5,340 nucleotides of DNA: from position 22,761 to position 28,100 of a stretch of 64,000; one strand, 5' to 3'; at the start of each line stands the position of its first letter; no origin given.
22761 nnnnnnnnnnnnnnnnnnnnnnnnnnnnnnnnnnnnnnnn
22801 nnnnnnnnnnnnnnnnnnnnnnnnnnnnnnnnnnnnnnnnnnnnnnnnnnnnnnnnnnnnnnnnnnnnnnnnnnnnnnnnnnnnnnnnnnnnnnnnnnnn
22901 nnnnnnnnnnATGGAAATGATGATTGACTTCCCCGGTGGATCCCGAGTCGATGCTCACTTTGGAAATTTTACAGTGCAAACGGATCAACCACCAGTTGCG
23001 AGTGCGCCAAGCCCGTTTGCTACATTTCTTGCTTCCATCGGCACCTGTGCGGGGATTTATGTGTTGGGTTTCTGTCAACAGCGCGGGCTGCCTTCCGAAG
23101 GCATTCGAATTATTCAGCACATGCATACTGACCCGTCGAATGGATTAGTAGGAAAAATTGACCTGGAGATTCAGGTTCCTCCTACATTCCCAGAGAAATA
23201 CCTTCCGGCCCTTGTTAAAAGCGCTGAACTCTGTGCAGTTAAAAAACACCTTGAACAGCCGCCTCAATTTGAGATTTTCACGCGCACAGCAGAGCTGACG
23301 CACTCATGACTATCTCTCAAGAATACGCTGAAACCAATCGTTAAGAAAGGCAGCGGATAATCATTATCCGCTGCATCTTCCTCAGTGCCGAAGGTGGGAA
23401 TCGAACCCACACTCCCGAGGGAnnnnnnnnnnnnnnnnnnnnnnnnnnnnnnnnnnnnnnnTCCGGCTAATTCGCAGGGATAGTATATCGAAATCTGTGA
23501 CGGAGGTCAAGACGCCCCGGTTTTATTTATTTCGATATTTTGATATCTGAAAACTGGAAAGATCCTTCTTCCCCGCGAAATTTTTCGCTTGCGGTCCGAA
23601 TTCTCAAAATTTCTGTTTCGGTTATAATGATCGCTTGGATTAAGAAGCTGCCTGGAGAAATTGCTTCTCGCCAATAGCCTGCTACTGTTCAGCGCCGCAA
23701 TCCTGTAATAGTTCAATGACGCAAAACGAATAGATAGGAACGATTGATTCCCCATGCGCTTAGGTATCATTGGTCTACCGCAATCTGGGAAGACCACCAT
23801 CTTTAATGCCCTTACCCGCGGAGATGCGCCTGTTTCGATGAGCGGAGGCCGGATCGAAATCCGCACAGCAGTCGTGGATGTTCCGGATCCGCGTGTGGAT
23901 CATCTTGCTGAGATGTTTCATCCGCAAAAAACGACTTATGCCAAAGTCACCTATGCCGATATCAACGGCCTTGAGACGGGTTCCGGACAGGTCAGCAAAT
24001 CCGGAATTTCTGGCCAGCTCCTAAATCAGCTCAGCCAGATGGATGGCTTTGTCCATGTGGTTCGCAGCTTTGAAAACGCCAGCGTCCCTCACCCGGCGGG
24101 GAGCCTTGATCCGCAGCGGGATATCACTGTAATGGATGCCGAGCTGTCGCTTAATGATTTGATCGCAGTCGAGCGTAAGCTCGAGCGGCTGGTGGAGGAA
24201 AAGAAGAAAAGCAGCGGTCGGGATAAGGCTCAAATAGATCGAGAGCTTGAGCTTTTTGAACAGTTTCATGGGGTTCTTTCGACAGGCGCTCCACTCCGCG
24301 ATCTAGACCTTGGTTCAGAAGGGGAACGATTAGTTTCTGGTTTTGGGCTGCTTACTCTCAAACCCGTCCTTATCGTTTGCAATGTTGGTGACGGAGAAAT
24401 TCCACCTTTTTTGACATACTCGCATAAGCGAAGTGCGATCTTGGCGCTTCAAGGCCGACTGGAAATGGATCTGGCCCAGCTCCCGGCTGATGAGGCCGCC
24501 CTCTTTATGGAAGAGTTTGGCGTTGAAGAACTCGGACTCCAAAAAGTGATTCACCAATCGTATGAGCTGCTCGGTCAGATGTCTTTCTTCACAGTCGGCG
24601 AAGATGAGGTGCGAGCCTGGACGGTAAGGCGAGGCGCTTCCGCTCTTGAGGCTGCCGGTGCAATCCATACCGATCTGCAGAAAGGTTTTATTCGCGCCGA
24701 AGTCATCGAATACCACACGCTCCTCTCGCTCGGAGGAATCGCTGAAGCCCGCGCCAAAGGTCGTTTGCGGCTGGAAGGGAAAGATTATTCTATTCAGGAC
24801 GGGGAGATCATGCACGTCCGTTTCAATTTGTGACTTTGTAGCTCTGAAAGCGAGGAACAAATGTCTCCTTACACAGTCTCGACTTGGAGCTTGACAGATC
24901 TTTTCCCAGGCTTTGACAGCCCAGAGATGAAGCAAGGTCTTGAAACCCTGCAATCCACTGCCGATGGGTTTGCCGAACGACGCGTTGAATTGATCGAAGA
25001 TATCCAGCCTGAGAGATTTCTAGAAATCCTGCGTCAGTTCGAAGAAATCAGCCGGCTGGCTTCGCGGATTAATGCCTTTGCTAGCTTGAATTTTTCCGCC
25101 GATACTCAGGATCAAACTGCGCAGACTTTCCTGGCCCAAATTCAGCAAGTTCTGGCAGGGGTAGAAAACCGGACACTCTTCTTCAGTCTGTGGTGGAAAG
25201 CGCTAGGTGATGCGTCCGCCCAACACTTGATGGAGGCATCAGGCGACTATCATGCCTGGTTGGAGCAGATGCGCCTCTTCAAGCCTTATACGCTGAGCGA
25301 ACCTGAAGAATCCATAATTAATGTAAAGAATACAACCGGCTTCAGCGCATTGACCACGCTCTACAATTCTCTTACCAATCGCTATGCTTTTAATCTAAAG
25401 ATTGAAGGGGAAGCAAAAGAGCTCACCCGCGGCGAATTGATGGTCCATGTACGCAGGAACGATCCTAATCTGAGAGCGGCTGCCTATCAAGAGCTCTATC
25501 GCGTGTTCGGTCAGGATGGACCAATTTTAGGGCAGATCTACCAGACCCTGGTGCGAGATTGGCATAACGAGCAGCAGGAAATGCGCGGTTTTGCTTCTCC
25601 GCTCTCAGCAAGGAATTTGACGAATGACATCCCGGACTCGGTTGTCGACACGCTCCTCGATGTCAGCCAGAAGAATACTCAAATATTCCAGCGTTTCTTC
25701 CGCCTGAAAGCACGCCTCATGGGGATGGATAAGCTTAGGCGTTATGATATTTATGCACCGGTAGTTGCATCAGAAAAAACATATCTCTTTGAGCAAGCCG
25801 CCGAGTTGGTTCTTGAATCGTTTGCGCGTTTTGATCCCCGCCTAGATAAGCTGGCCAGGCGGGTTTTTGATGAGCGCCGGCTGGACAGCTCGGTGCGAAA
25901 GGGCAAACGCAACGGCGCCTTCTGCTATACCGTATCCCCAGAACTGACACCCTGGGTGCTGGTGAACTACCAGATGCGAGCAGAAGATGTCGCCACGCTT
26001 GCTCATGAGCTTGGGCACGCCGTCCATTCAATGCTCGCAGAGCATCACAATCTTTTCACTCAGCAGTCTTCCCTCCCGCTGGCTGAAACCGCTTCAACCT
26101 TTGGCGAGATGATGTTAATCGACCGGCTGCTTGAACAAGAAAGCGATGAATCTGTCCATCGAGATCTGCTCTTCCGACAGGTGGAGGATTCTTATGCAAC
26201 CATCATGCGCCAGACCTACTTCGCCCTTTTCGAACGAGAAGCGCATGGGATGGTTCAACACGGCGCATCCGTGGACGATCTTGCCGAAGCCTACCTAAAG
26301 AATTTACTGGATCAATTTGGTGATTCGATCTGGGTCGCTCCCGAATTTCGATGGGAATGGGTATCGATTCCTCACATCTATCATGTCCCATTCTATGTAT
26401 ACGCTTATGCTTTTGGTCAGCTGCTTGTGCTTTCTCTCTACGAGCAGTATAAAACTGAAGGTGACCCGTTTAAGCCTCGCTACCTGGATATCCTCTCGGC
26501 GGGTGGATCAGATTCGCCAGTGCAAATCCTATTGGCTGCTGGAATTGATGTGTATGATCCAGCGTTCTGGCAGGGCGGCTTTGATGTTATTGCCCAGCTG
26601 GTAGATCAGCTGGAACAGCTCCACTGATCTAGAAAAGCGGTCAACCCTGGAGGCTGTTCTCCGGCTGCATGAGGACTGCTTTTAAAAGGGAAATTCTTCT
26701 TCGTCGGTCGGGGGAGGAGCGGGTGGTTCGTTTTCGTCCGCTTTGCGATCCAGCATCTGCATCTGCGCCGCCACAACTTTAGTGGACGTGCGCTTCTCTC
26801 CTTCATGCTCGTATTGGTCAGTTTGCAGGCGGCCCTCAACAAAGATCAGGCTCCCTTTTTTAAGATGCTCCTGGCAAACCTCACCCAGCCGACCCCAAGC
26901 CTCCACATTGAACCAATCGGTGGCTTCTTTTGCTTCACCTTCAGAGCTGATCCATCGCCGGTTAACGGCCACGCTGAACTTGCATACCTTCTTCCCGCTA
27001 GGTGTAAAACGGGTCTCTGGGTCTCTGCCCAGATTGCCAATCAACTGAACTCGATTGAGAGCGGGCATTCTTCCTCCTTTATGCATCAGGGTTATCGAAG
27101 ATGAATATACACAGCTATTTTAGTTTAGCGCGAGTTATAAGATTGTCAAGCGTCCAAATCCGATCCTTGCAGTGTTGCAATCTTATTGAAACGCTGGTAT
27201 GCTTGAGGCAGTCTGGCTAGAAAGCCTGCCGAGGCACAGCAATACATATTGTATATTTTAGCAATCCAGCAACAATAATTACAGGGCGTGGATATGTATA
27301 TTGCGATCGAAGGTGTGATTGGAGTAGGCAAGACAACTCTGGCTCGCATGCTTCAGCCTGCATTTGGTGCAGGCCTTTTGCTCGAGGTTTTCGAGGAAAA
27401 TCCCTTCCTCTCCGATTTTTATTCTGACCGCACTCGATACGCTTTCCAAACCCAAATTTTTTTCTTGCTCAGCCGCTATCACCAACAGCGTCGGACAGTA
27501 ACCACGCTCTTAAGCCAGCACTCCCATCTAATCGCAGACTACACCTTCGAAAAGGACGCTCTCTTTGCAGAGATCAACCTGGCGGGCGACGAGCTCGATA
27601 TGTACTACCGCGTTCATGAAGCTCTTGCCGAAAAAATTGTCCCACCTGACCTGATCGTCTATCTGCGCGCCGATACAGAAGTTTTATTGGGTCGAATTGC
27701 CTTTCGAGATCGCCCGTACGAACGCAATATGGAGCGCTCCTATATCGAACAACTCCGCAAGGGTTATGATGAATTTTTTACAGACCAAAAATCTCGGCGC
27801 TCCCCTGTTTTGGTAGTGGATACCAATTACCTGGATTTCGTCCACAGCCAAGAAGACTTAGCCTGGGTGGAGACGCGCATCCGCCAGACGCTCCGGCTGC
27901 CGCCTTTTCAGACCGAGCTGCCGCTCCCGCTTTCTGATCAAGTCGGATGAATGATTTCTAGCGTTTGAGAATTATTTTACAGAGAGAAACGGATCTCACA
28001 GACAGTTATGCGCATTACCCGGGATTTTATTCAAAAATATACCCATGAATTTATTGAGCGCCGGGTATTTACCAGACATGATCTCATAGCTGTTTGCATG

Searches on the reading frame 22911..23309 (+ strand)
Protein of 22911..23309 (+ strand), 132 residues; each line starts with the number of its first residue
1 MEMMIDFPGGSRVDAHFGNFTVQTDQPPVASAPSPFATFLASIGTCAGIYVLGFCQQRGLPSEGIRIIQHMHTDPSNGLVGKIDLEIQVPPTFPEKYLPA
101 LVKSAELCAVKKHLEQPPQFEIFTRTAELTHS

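Call 8: search_protein_families(library=pfam, proteins=[window:22911-23309:+])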
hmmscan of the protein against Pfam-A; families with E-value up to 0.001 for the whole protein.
window:22911-23309:+ (132 aa): 1 family
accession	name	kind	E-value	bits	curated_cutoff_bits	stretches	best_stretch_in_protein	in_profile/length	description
PF02566.24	OsmC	-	3.7e-11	43.8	27.5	1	31-122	4-99/100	OsmC-like protein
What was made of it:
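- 22911..23309 (+): Right flanking gene: OsmC-like protein. Pfam OsmC (call 8).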

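Call 63: search_protein_families(library=ncbifam, max_evalue=0.01, proteins=[window:22911-23309:+])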
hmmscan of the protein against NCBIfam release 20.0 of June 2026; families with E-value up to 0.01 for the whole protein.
window:22911-23309:+ (132 aa): 2 families
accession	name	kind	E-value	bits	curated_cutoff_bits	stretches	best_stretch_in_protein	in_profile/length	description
TIGR03549.1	TIGR03549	equivalog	2.6e-19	69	900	1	3-123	2-126/723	OsmC domain/YcaO domain-containing protein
NF041052.1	OsmC_like_Se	domain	0.00019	21.3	95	1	14-117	17-133/144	OsmC-related (seleno)protein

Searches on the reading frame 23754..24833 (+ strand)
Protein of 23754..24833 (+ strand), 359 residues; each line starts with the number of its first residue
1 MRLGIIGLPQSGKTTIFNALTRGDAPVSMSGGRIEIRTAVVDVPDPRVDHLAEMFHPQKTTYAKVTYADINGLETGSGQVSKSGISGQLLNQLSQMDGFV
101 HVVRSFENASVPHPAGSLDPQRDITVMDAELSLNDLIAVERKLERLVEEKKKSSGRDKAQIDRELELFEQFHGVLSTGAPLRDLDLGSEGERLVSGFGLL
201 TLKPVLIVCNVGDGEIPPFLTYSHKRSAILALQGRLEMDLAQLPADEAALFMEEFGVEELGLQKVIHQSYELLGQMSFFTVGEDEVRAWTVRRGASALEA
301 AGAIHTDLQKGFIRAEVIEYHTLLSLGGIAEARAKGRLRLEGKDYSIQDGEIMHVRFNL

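Call 8: search_protein_families(library=pfam, proteins=[window:23754-24833:+])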
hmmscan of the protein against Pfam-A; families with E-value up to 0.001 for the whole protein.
window:23754-24833:+ (359 aa): 3 families
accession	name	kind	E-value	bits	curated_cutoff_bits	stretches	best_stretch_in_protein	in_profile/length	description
PF06071.19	YchF-GTPase_C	-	1.2e-34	118.7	27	1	276-358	2-84/84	Protein of unknown function (DUF933)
PF01926.29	MMR_HSR1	-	1.2e-05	25.9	21.9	1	3-109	2-86/113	50S ribosome-binding GTPase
PF02824.27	TGS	-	0.00026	21.4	22.2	0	290-319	12-41/60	TGS domain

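Call 50: find_encoding_contigs(protein=window:23754-24833:+, flank=10000, max_places=6)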
Protein window:23754-24833:+ (359 aa): no gene with exactly this product is on record in the collection.

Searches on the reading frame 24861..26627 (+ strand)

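Call 8: search_protein_families(library=pfam, proteins=[window:24861-26627:+])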
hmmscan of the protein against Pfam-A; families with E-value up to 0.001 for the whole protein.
window:24861-26627:+ (588 aa): 2 families
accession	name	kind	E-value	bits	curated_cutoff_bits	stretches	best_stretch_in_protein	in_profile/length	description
PF01432.26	Peptidase_M3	-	3.3e-47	162.3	27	1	199-571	5-452/457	Peptidase family M3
PF08439.15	Peptidase_M3_N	-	1.2e-07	32.2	25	1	114-174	4-67/70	Oligopeptidase F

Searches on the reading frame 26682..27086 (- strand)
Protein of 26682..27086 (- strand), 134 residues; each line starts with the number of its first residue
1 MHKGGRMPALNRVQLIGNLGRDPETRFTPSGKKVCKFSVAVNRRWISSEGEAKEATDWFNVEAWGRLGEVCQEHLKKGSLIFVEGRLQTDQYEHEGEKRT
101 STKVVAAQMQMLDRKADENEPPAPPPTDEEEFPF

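Call 8: search_protein_families(library=pfam, proteins=[window:26682-27086:-])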
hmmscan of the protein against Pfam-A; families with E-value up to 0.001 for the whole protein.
window:26682-27086:- (134 aa): 1 family
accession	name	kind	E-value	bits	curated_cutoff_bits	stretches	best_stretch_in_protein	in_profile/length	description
PF00436.31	SSB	-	1.1e-37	128.7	26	1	10-112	1-104/104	Single-strand binding protein family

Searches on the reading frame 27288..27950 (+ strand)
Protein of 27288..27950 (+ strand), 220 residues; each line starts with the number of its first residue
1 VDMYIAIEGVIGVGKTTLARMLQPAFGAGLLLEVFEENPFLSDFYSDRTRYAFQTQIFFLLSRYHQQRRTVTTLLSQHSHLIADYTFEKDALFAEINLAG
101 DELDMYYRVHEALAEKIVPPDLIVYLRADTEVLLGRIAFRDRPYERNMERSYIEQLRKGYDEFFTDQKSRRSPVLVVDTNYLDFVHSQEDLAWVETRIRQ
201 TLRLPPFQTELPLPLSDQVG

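Call 8: search_protein_families(library=pfam, proteins=[window:27288-27950:+])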
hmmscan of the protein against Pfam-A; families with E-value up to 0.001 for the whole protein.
window:27288-27950:+ (220 aa): 4 families
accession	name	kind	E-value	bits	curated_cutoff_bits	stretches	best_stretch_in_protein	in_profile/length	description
PF01712.25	dNK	-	1.1e-37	130.2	27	1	5-199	1-199/203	Deoxynucleoside kinase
PF02223.23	Thymidylate_kin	-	3.8e-09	36.9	27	1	7-167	1-165/185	Thymidylate kinase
PF13238.12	AAA_18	-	5.6e-07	30.5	29.4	1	5-154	1-125/128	AAA domain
PF13671.12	AAA_33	-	0.00021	22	27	1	6-161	3-141/143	AAA domain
